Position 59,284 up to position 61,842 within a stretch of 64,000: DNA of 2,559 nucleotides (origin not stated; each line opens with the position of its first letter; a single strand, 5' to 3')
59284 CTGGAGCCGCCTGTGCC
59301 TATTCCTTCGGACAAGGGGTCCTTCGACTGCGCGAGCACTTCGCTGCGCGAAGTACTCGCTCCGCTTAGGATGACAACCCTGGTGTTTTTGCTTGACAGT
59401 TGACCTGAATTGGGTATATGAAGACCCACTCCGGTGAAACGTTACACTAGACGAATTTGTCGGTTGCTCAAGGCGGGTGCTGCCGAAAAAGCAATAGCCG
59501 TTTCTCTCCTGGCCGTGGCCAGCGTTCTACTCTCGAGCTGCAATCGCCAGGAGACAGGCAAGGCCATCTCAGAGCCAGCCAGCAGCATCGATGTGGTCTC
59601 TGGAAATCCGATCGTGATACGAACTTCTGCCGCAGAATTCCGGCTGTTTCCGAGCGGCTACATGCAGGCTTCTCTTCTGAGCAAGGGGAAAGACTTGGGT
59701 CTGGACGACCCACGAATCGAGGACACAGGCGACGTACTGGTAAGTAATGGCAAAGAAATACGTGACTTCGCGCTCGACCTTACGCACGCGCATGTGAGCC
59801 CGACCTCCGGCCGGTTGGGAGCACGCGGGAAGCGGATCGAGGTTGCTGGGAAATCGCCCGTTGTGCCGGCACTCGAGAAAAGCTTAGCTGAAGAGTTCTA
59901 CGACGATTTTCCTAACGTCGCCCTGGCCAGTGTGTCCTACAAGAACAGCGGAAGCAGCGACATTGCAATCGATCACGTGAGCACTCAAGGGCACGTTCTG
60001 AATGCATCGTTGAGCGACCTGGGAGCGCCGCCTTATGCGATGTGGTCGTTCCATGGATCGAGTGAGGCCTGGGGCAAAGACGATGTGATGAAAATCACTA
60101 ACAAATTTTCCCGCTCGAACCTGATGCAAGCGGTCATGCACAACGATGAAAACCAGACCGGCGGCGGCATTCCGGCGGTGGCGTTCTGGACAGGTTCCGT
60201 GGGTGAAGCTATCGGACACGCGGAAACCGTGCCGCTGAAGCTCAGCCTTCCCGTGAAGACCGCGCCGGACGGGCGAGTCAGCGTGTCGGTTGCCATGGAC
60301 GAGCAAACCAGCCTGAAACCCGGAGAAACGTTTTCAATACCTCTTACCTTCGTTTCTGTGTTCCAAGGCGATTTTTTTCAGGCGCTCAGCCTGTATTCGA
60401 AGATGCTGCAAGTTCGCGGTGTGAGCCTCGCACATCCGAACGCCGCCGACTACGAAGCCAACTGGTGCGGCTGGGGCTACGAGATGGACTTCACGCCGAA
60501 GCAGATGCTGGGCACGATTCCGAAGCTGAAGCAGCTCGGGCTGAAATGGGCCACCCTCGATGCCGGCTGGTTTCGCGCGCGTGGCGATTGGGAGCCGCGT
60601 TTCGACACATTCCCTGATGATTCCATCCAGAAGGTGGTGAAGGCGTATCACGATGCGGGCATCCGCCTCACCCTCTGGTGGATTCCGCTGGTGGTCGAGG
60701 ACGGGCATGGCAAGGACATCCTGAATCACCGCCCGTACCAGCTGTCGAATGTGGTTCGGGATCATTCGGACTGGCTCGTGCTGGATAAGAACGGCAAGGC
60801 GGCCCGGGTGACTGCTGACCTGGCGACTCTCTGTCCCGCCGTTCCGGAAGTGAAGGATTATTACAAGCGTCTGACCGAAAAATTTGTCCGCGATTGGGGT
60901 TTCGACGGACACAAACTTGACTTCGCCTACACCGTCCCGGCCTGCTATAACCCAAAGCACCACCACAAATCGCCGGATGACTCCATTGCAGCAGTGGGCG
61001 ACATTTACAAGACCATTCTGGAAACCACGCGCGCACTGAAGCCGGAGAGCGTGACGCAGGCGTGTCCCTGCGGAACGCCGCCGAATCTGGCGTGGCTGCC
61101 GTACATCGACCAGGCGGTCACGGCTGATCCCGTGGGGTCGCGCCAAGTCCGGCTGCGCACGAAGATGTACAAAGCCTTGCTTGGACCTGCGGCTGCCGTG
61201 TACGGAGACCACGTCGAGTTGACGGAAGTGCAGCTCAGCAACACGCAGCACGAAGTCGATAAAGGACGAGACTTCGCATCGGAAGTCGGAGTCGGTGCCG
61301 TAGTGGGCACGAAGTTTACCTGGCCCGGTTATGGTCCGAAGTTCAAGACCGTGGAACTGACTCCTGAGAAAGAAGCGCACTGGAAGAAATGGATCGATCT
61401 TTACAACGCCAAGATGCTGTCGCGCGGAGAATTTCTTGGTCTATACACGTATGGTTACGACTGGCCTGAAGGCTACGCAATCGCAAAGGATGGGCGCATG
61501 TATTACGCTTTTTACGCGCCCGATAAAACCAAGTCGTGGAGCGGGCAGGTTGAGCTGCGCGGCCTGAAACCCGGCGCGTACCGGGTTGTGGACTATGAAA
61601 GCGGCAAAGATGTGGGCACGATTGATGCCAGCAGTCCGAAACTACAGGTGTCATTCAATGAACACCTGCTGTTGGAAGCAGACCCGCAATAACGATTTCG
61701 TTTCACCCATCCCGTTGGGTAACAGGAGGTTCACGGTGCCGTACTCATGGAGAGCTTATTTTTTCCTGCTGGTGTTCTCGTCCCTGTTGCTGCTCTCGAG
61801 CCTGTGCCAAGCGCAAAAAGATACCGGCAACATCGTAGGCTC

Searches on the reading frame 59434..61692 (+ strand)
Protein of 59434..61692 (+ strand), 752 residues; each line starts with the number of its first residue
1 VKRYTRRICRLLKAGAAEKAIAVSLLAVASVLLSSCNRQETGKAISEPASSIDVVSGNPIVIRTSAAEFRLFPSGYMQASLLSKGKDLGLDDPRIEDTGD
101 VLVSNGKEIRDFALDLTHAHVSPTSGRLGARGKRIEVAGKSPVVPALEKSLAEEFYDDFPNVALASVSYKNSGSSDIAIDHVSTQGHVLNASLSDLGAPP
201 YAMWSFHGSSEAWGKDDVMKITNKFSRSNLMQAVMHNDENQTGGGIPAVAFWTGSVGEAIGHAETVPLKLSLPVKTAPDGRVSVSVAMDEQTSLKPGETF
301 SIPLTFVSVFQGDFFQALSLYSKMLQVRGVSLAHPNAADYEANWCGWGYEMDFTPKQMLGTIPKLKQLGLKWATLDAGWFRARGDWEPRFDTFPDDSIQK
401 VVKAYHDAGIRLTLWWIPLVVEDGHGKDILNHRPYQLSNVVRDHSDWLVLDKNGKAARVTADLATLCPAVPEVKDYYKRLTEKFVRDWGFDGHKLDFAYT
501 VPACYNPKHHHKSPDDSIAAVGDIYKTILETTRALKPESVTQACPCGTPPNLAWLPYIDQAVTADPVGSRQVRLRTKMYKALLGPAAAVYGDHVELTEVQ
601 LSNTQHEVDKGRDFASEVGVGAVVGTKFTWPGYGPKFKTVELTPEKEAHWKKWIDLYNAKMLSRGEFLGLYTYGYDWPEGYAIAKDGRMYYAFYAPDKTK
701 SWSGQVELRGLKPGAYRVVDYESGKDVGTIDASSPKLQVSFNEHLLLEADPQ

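Call 22: search_protein_families(library=pfam, proteins=[window:59434-61692:+], max_evalue=0.00001)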
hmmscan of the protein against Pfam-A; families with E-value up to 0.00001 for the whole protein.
window:59434-61692:+ (752 aa): 2 families
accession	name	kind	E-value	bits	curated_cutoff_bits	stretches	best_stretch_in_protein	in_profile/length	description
PF02065.24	Melibiase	-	2.1e-12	47.1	27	1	350-596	52-289/347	Melibiase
PF01055.32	Glyco_hydro_31_2nd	-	1.9e-07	31.2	23.5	1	345-510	14-168/328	Glycosyl hydrolases family 31 TIM-barrel domain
